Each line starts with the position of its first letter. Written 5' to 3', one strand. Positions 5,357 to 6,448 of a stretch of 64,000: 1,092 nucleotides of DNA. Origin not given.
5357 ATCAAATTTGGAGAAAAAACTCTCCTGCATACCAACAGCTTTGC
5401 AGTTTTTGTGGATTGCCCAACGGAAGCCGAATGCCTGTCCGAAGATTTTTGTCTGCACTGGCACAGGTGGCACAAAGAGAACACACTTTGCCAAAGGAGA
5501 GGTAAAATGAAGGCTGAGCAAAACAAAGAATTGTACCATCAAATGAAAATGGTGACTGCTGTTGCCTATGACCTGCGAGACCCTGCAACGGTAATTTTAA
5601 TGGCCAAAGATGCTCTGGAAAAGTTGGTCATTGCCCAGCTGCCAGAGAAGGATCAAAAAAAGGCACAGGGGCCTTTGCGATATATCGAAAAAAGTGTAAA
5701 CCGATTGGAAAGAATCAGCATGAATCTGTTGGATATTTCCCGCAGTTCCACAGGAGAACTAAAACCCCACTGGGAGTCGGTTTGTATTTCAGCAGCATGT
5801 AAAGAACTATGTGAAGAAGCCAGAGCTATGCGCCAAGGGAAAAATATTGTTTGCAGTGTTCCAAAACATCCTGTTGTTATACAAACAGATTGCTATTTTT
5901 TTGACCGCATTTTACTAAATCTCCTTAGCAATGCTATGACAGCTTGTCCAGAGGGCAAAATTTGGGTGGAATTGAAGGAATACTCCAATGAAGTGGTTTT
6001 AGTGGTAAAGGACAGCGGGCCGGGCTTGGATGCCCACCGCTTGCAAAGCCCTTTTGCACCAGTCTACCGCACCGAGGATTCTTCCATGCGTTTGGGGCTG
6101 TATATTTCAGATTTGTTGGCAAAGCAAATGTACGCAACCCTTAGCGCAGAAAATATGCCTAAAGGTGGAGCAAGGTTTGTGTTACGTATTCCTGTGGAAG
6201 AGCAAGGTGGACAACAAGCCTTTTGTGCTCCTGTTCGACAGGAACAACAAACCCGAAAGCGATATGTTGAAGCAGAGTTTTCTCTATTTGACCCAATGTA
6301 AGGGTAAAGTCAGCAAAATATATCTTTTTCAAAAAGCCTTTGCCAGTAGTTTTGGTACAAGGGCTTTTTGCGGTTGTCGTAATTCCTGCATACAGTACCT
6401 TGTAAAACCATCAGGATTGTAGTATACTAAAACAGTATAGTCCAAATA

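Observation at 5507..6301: Histidine-kinase-like partner of the Spo0A-like regulator has Tyr in place of the phospho-accepting His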

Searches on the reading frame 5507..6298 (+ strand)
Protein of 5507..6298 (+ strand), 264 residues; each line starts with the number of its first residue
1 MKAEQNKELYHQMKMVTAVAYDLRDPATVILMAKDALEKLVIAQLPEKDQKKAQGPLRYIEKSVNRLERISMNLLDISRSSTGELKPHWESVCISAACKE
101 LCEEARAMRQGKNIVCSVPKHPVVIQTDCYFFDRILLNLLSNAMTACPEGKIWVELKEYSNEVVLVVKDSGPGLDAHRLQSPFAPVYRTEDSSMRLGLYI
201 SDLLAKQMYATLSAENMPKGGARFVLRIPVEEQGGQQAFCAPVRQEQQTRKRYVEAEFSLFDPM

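Call 3: search_protein_families(library=pfam, proteins=[window:5507-6298:+], max_evalue=1)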
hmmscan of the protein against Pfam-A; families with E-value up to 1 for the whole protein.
window:5507-6298:+ (264 aa): 3 families
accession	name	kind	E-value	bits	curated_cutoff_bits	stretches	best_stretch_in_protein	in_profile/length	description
PF02518.31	HATPase_c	-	1.6e-17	64.4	26.4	1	132-231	6-110/111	Histidine kinase-, DNA gyrase B-, and HSP90-like ATPase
PF00512.31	HisKA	-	0.00019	21.9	26.9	1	14-82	4-65/66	His Kinase A (phospho-acceptor) domain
PF13581.12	HATPase_c_2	-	0.042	14.3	27.4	1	137-200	41-104/127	Histidine kinase-like ATPase domain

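Call 4: search_protein_families(library=ncbifam, proteins=[window:5507-6298:+], max_evalue=1)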
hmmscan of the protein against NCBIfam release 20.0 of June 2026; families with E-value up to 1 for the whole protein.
window:5507-6298:+ (264 aa): 78 families (the best 25 are shown)
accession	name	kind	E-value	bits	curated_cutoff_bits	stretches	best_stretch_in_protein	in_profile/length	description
NF041832.1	near_NosP_CTERM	subfamily_domain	3.1e-28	98.9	400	1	14-251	9-247/370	NahK/ErcS family hybrid sensor histidine kinase/response regulator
NF040691.1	MtrAB_MtrB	equivalog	4.6e-23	82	450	1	12-233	271-495/507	MtrAB system histidine kinase MtrB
NF008468.0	PRK11360.1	equivalog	1.5e-20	73.1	646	1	14-236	398-614/616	two-component system sensor histidine kinase AtoS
NF007898.0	PRK10604.1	equivalog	2.5e-20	73.1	478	1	10-233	210-426/433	two-component system sensor histidine kinase RstB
NF011874.0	PRK15347.1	equivalog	6.2e-20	70.9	852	1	17-238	403-622/921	two component system sensor kinase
NF047874.1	MASE3_PAS_HK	subfamily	1.4e-19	70.3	560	1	16-259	402-652/655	MASE3 domain-containing sensor histidine kinase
NF041735.1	hist_kin_RppB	equivalog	1.8e-19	69.9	400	1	10-229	213-438/438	two-component system sensor histidine kinase RppB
NF046044.1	PnpS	equivalog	5.3e-19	68.5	400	1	13-229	171-390/390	two-component system histidine kinase PnpS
NF041880.1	EPS_EpsF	equivalog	5.7e-19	68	900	1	16-215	278-476/492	response regulator EpsF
NF007793.0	PRK10490.1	equivalog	4.1e-18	64.8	1123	1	14-232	666-884/895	two-component system sensor histidine kinase KdpD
NF007688.0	PRK10364.1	equivalog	4.6e-18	65.2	479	1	18-233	246-454/460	two-component system sensor histidine kinase ZraS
NF006800.0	PRK09303.1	equivalog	2.2e-17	63.1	342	1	7-232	146-379/383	histidine kinase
TIGR02966.1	phoR_proteo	equivalog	6.8e-17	61.5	334.2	1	14-197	116-302/333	phosphate regulon sensor histidine kinase PhoR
NF041831.1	NO_HK_NahK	exception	3.7e-16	58.3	1500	1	3-252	485-732/854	hybrid sensor histidine kinase/response regulator NahK/ErcS'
NF047465.1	hybrid_HK_LvrA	exception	5.9e-16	57.6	1200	1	15-231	205-423/819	hybrid histidine kinase/response regulator LvrA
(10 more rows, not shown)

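Call 5: find_homologous_proteins(query=window:5507-6298:+, max_evalue=0.00001)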
Query window:5507-6298:+ (264 aa): 202 proteins with E <= 0.00001 among 1556 candidates; the best 120 are listed.
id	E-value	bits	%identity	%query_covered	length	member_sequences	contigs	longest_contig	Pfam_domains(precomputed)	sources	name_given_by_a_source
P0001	2.7e-171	585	100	100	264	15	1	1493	PF02518.32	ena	-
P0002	2.3e-127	441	75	100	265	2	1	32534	PF02518.32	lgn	-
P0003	3.8e-96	339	61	97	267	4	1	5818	PF02518.32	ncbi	-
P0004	7.7e-85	302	54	99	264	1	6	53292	PF02518.32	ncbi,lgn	-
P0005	3.4e-81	290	53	99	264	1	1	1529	PF02518.32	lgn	-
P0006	5.6e-80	286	52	99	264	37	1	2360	PF13581.13,PF02518.32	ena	-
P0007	1.2e-67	246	51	93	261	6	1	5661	PF02518.32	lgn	-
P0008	6.3e-66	240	48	99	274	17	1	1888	PF02518.32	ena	-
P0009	1.6e-65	239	51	93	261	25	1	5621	PF02518.32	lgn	-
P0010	5.5e-65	237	47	99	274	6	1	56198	PF02518.32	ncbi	-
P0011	8.8e-63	230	53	83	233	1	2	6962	PF02518.32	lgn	-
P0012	2.0e-39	153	48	59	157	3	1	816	-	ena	-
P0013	3.2e-17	81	30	86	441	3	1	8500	PF00672.31,PF02518.32,PF00512.32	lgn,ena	-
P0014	1.5e-13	69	30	88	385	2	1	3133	PF02518.32,PF00512.32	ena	-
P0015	2.1e-13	68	30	87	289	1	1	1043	PF02518.32,PF00512.32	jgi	-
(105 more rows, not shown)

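Call 8: find_related_loci(query=A1, collection=genome_contigs, flank=6000)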
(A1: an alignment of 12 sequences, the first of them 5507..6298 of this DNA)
Query A1 (264 aa) in genome_contigs; peptide patterns used: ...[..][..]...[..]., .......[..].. (x = any residue, [..] = any of these).
600 stretches matched a pattern (row limit reached: there are more); 549 encode a relative of the query (tblastn E <= 1e-3); the best 80 are kept; 80 distinct loci.
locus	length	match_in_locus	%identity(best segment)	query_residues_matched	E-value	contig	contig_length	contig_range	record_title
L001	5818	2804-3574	61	7-262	4e-104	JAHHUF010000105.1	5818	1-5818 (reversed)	MAG: Anaerofilum sp. isolate MAG101 MAG101_105, whole genome shotgun sequence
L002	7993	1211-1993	52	1-261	2e-88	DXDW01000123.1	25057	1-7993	MAG TPA_asm: Candidatus Anaerofilum excrementigallinarum isolate 3951 ChiHile2__C120194_L25057_SAMN08009803, whole genom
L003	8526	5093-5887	51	2-264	6e-88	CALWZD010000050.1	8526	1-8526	MAG: uncultured Anaerofilum sp. isolate E05__bin356 genome assembly, contig: E05__k127_2602764, whole genome shotgun seq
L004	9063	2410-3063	32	19-233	2e-23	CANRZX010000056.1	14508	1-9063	MAG TPA_asm: uncultured Clostridia bacterium isolate SRR15510224_bin.55_metawrap_v1.3_MAG genome assembly, contig: NODE.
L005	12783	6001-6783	28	3-259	2e-22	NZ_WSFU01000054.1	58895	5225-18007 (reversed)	Anaeromonas gelatinilytica strain D2Q-14 1010-58895-7902051, whole genome shotgun sequence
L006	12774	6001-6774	27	4-258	1e-21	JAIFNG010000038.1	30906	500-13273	MAG: Anaerolinea sp. isolate bin_8 scaffold_835, whole genome shotgun sequence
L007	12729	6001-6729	27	1-230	3e-21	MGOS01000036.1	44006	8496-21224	MAG: Clostridiales bacterium GWB2_37_7 gwb2_scaffold_1909, whole genome shotgun sequence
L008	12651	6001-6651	28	19-229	6e-21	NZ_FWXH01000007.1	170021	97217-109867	Clostridium acidisoli DSM 12555, whole genome shotgun sequence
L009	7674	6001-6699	28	12-242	7e-21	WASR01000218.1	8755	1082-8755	MAG: Methanobacterium sp. isolate SA7853_bin4 NODE_311_length_8755_cov_6.634138, whole genome shotgun sequence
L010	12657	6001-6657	29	19-235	7e-20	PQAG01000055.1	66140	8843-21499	MAG: Nitrosomonadales bacterium isolate FeB_15 contig_7332, whole genome shotgun sequence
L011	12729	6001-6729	29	1-232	3e-20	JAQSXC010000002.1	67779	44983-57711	MAG: Eubacterium sp. isolate L_E1_T20_A_bin.111 scaffold_578, whole genome shotgun sequence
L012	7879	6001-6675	26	14-229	3e-20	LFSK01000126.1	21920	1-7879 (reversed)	MAG: Clostridiaceae bacterium DTU059 scaffold17085, whole genome shotgun sequence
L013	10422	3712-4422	28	4-231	4e-20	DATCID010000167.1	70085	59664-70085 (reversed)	MAG TPA_asm: Ruminiclostridium sp. isolate SMAG_U7850 k141_203070, whole genome shotgun sequence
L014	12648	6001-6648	27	19-230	6e-20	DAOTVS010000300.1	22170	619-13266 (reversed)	MAG TPA_asm: Anaerolineae bacterium isolate H111_74 k127_1395766, whole genome shotgun sequence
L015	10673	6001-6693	28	10-229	5e-20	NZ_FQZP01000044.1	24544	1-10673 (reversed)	Thermoclostridium caenicola strain DSM 19027, whole genome shotgun sequence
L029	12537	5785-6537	26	16-259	5e-19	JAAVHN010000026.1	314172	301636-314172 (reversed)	MAG: Subdoligranulum sp. isolate Mgla_MAG_6-bin_1 c_000000036381, whole genome shotgun sequence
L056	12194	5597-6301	27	4-229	6e-18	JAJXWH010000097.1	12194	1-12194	MAG: Bacillota bacterium isolate BP5.bin74 NODE_9134_length_12194_cov_4.177012, whole genome shotgun sequence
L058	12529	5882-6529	31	59-262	7e-18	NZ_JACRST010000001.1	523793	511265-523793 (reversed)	Ligaoa zhengdingensis strain NSJ-31 L36_ctg001, whole genome shotgun sequence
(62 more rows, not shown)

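Call 10: find_encoding_contigs(protein=P0010, flank=6000, max_places=3)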
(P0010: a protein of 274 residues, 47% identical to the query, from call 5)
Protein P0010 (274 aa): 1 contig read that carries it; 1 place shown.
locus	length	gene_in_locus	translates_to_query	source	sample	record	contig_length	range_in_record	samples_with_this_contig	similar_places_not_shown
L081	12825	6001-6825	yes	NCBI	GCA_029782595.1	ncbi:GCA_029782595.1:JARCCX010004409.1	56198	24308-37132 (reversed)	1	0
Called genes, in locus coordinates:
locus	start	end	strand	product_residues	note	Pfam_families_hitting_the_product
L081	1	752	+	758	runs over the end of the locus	PF00330:Aconitase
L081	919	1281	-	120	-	-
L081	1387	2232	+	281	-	-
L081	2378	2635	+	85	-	PF12637:TSCPD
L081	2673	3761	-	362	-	PF01594:AI-2E_transport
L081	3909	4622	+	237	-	PF09335:VTT_dom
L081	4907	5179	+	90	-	-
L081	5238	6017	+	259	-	PF00072:Response_reg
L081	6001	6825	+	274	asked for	PF02518:HATPase_c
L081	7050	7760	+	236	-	PF00696:AA_kinase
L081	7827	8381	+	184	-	PF01765:RRF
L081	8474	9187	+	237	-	PF01255:Prenyltransf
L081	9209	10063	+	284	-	PF01148:CTP_transf_1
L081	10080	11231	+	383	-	PF02670:DXP_reductoisom, PF08436:DXP_redisom_C, PF13288:DXPR_C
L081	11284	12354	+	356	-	PF02163:Peptidase_M50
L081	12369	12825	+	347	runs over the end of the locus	PF04551:GcpE, PF26540:GcpE_C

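Call 11: find_encoding_contigs(protein=P0002, flank=6000, max_places=3)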
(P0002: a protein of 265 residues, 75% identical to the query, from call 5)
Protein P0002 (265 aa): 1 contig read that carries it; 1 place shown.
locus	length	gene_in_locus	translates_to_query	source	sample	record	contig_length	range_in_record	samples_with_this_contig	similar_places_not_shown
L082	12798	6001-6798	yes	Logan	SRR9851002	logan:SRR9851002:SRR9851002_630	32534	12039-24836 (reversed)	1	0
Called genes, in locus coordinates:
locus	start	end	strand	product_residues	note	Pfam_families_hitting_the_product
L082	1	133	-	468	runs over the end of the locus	PF01554:MatE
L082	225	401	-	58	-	-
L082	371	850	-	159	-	PF13185:GAF_2, PF01590:GAF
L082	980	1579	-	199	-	PF00160:Pro_isomerase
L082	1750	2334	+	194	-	PF00440:TetR_N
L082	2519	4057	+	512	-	PF00474:SSF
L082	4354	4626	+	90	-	-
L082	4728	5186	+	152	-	-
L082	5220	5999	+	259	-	PF00072:Response_reg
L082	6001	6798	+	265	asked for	PF02518:HATPase_c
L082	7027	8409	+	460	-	PF00919:UPF0004, PF04055:Radical_SAM, PF01938:TRAM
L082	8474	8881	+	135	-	PF06133:Com_YlbF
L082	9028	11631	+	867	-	PF01624:MutS_I, PF05188:MutS_II, PF05192:MutS_III, PF05190:MutS_IV, PF00488:MutS_V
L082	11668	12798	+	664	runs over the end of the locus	PF02518:HATPase_c, PF13589:HATPase_c_3, PF01119:DNA_mis_repair, PF08676:MutL_C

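Call 12: find_encoding_contigs(protein=P0004, flank=6000, max_places=3)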
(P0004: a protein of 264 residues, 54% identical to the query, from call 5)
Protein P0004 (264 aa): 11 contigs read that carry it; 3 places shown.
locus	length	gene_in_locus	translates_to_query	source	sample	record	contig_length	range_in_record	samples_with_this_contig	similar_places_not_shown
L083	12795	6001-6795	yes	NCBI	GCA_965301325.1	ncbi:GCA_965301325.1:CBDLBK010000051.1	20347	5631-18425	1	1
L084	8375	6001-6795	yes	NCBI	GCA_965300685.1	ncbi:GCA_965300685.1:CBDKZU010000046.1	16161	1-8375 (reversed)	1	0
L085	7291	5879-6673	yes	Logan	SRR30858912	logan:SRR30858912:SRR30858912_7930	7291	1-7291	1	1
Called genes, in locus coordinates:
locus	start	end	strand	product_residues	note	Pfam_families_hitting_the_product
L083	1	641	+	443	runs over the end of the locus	PF00009:GTP_EFTU, PF00071:Ras (faint), PF01926:MMR_HSR1, PF02421:FeoB_N, PF00009:GTP_EFTU, PF01926:MMR_HSR1, PF02421:FeoB_N, PF14714:KH_dom-like, +4 more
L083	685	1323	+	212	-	PF02660:G3P_acyltransf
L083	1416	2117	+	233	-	-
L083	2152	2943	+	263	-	PF06180:CbiK, PF01903:CbiX (faint)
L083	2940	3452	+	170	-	PF02572:CobA_CobO_BtuR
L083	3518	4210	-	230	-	PF04172:LrgB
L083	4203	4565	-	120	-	PF03788:LrgA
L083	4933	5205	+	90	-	-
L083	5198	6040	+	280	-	PF00072:Response_reg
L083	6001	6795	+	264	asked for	PF02518:HATPase_c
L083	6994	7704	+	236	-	PF00696:AA_kinase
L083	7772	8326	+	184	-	PF01765:RRF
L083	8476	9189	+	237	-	PF01255:Prenyltransf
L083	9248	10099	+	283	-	PF01148:CTP_transf_1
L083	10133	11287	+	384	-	PF02670:DXP_reductoisom, PF08436:DXP_redisom_C, PF13288:DXPR_C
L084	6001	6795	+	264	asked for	PF02518:HATPase_c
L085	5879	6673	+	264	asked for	PF02518:HATPase_c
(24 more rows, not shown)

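Call 14: list_cluster_members(proteins=[P0001, P0002, P0003, P0004, P0005, P0006, P0007, P0008, P0009, P0010])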
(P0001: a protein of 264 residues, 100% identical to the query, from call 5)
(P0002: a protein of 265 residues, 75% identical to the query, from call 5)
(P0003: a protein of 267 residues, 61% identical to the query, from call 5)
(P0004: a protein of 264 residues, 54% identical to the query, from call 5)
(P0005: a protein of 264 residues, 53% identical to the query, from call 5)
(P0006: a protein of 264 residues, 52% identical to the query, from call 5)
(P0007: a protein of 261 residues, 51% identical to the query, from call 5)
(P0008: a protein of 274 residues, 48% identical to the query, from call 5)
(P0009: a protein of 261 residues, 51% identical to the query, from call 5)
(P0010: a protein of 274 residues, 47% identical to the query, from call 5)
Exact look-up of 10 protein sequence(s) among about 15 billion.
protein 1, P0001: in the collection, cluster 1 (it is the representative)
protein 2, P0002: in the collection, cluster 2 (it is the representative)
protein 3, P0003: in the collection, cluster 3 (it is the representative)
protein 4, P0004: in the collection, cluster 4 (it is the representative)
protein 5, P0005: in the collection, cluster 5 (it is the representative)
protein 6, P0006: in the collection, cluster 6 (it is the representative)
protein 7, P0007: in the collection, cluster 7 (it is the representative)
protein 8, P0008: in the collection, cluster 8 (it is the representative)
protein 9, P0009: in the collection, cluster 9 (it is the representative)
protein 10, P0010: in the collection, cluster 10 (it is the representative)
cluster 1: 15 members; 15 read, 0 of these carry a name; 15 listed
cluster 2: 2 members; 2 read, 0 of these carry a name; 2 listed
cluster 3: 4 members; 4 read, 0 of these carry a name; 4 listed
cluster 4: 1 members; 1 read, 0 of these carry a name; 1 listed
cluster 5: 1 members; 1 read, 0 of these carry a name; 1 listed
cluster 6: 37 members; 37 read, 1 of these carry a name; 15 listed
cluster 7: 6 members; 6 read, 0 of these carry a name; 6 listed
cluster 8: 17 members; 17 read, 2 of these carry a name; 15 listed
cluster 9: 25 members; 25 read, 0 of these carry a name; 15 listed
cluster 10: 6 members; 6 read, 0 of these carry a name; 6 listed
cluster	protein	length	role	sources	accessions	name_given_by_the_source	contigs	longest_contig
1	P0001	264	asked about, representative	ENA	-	-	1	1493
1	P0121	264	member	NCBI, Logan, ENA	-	-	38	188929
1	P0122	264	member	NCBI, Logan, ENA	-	-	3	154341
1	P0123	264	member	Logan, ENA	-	-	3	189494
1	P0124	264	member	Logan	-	-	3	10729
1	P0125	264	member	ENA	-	-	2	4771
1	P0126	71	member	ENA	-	-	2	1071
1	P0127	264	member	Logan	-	-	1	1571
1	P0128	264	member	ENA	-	-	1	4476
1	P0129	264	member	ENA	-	-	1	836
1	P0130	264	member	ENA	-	-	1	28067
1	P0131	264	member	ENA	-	-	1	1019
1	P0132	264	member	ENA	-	-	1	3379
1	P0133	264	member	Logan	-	-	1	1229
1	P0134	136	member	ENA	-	-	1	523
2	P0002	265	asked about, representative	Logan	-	-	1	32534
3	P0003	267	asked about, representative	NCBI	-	-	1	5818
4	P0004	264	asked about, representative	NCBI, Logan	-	-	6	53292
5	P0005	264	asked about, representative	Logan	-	-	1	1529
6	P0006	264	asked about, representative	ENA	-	-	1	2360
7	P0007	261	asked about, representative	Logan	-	-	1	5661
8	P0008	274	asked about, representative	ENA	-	-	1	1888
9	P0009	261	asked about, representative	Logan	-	-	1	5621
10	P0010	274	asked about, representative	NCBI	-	-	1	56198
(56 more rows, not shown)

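Call 18: search_protein_families(library=pfam, proteins=[L081:4907-5176:+, L003:3990-4289:+], max_evalue=10)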
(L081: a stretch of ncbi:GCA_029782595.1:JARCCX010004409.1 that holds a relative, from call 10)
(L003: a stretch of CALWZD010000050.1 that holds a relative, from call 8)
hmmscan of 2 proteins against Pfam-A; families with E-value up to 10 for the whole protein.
L081:4907-5176:+ (90 aa): 0 families

L003:3990-4289:+ (100 aa): 3 families
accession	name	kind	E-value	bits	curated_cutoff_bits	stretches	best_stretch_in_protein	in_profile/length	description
PF00651.37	BTB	-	0.11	13.2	20.5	1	52-87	53-90/110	BTB/POZ domain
PF19225.6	Spo16_N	-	0.12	12.9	27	1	54-92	41-79/118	Spo16 protein, N-terminal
PF22226.1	Mre11_C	-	0.18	12.4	27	1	66-89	18-41/44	Mre11 C-terminal Rad50-binding domain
